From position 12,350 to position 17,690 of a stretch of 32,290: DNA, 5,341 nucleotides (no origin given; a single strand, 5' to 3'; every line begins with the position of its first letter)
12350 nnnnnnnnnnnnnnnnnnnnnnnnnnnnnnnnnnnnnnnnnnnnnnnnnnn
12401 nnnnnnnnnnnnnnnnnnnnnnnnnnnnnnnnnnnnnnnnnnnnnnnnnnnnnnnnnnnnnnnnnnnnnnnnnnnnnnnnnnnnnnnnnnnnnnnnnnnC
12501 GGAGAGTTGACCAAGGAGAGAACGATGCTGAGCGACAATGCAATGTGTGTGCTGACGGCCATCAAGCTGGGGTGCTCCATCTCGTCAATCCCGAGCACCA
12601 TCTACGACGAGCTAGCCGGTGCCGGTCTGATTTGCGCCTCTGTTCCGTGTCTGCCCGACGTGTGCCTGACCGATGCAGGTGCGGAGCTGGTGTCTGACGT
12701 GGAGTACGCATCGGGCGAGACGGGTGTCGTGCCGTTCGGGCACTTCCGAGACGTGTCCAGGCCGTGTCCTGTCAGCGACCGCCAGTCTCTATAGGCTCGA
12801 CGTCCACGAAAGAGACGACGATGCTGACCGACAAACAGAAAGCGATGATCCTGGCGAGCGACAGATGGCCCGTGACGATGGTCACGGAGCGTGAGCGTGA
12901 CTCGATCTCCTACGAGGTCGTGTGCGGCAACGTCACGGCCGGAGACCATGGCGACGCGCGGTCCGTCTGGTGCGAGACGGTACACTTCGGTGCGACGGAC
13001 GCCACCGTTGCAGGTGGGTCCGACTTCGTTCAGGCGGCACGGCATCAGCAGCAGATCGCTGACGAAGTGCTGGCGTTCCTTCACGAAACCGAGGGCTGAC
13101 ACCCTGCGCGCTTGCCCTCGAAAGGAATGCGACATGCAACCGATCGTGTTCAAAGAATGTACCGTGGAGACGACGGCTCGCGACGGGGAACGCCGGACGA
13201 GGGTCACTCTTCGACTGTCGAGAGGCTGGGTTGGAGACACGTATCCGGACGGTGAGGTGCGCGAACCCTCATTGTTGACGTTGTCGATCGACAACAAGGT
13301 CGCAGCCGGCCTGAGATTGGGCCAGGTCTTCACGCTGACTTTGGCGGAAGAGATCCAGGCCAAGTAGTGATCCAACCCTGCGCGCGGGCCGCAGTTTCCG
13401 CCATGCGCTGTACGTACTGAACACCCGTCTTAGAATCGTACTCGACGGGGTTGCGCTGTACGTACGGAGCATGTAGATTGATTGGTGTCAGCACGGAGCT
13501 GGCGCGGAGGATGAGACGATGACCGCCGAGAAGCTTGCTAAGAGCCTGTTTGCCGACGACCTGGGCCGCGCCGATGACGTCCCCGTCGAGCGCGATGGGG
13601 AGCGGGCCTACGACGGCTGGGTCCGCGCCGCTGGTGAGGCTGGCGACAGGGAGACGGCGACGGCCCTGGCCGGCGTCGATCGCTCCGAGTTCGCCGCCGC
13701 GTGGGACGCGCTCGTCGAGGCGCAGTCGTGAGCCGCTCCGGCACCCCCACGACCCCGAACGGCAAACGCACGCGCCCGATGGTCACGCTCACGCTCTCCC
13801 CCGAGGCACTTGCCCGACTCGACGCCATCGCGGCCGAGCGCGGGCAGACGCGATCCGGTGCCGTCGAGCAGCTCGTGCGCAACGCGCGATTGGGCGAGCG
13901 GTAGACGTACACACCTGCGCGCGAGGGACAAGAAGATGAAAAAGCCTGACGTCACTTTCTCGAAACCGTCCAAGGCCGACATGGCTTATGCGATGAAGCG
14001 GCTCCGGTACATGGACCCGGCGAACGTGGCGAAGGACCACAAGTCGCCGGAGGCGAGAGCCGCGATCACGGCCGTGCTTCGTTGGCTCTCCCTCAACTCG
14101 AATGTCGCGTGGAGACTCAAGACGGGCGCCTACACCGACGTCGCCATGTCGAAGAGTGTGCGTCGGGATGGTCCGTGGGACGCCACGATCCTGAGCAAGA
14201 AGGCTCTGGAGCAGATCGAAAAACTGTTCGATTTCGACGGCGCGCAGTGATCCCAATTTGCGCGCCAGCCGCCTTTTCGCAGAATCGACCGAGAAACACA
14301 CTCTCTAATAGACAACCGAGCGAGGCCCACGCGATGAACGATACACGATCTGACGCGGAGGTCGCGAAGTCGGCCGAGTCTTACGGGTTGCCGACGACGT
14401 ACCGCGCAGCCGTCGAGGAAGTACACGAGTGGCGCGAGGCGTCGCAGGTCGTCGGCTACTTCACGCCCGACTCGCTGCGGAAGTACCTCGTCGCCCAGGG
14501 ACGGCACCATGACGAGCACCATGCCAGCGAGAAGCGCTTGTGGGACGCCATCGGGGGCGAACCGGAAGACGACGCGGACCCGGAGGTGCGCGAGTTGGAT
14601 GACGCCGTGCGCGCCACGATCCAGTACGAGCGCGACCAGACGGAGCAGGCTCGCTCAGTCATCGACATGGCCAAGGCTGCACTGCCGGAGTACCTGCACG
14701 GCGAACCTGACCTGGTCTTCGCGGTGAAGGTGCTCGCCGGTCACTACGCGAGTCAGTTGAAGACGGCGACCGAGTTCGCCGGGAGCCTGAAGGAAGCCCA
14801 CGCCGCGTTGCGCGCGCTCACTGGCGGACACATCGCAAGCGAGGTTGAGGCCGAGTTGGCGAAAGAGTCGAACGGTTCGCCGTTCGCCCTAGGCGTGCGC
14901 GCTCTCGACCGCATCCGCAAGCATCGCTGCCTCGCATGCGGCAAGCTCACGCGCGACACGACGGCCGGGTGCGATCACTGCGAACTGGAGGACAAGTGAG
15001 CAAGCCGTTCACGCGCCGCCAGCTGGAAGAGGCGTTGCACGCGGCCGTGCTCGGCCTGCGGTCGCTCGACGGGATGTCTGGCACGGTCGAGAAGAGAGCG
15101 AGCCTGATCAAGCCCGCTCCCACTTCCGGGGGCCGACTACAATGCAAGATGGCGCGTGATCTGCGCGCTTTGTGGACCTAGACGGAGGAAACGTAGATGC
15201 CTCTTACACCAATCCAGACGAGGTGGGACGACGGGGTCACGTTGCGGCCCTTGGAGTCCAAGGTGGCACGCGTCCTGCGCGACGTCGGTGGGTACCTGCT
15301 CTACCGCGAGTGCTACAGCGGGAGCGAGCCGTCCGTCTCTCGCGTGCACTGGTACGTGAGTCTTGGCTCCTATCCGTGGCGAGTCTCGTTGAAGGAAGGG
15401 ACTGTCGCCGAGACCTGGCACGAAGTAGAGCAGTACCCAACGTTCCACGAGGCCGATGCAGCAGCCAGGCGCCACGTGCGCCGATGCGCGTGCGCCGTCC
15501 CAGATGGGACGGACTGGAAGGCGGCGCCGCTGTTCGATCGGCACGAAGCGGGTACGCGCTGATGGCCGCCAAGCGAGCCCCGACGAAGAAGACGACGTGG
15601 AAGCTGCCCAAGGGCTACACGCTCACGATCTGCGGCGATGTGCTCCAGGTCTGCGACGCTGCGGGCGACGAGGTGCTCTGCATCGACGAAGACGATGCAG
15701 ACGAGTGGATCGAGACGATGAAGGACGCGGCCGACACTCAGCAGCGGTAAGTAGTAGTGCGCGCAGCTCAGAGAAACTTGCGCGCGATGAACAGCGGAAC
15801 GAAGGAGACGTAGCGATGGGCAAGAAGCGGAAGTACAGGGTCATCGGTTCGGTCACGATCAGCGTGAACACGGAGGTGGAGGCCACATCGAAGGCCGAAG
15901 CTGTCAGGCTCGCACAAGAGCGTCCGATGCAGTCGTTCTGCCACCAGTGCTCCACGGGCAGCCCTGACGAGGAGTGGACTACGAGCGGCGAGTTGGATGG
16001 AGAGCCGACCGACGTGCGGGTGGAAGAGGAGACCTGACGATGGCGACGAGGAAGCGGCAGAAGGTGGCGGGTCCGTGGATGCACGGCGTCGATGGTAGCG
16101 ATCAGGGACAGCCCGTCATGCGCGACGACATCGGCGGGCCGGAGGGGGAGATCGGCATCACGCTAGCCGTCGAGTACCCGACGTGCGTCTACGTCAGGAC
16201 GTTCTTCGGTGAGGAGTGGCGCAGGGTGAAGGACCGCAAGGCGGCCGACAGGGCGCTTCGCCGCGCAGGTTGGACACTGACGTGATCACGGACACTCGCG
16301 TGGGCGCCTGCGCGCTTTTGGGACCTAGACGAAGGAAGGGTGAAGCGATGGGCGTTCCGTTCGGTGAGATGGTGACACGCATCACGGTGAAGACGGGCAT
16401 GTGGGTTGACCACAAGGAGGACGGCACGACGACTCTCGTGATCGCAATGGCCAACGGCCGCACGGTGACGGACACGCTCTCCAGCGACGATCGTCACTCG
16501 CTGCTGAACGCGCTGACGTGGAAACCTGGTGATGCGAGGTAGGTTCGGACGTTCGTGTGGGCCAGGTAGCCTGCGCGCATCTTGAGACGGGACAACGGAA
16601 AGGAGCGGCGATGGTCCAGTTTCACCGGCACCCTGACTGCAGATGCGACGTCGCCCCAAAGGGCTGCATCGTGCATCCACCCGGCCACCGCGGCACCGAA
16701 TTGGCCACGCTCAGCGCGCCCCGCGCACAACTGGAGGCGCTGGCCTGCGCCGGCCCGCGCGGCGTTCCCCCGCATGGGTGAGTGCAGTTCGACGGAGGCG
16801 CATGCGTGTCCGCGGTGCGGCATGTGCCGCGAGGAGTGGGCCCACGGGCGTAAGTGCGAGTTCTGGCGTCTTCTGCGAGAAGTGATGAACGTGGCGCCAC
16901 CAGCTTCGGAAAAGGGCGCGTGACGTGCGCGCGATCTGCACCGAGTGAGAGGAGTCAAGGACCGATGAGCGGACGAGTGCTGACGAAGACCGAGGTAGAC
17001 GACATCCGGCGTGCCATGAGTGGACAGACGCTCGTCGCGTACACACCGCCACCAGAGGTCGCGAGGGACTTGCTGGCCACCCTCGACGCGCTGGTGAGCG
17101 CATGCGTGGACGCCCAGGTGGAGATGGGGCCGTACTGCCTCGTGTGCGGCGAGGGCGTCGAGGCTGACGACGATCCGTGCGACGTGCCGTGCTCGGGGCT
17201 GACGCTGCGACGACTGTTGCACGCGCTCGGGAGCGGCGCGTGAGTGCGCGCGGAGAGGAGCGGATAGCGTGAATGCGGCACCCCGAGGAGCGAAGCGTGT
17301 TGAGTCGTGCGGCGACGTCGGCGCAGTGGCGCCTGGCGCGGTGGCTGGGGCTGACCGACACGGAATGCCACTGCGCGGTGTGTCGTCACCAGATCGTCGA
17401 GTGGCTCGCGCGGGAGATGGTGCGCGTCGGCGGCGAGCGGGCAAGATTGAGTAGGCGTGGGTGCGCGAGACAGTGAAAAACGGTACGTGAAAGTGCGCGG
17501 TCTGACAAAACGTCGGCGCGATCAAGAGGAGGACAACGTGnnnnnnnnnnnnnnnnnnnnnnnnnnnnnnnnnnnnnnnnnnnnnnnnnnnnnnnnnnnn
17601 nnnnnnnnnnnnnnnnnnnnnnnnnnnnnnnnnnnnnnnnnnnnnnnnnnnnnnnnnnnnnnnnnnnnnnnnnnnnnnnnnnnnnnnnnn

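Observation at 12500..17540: Array of about 25 tiny genes, each preceded by a palindromic (cc)TGCGCGC element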

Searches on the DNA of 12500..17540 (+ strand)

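Call 5: search_dna_similar(query=window:12500-17540:+, collection=phages, mode=near)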
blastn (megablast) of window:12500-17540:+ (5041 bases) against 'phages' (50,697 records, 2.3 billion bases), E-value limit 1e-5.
No match.

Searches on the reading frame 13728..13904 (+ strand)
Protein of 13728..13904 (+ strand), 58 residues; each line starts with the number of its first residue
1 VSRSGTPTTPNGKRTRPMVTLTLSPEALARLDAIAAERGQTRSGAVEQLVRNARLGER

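Call 64: search_protein_families(library=pfam, proteins=[window:13728-13904:+], max_evalue=0.05)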
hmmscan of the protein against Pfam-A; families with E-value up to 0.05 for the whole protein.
window:13728-13904:+ (58 aa): 3 families
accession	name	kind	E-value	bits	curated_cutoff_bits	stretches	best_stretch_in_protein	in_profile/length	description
PF01402.27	RHH_1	-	5e-07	29.9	20.5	1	19-53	2-36/39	Ribbon-helix-helix protein, copG family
PF07878.17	RHH_5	-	0.0016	18.5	26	1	19-51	4-36/43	CopG-like RHH_1 or ribbon-helix-helix domain, RHH_5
PF01984.25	dsDNA_bind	-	0.024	15.3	26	1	14-56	32-74/106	Double-stranded DNA-binding domain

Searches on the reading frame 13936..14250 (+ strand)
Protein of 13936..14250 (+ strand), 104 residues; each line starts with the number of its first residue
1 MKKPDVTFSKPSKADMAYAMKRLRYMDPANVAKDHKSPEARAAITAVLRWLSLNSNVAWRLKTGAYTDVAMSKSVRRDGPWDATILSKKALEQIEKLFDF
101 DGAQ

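Call 51: find_related_loci(query=window:13936-14250:+, collection=viral_contigs, flank=10000)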
Query window:13936-14250:+ (104 aa) in viral_contigs; peptide patterns used: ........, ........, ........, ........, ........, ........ (x = any residue, [..] = any of these).
27 stretches matched a pattern, but none encodes a relative of the query by tblastn (E <= 1e-3).

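Call 64: search_protein_families(library=pfam, proteins=[window:13936-14250:+], max_evalue=0.05)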
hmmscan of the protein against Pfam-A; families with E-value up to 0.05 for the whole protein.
window:13936-14250:+ (104 aa): 0 families
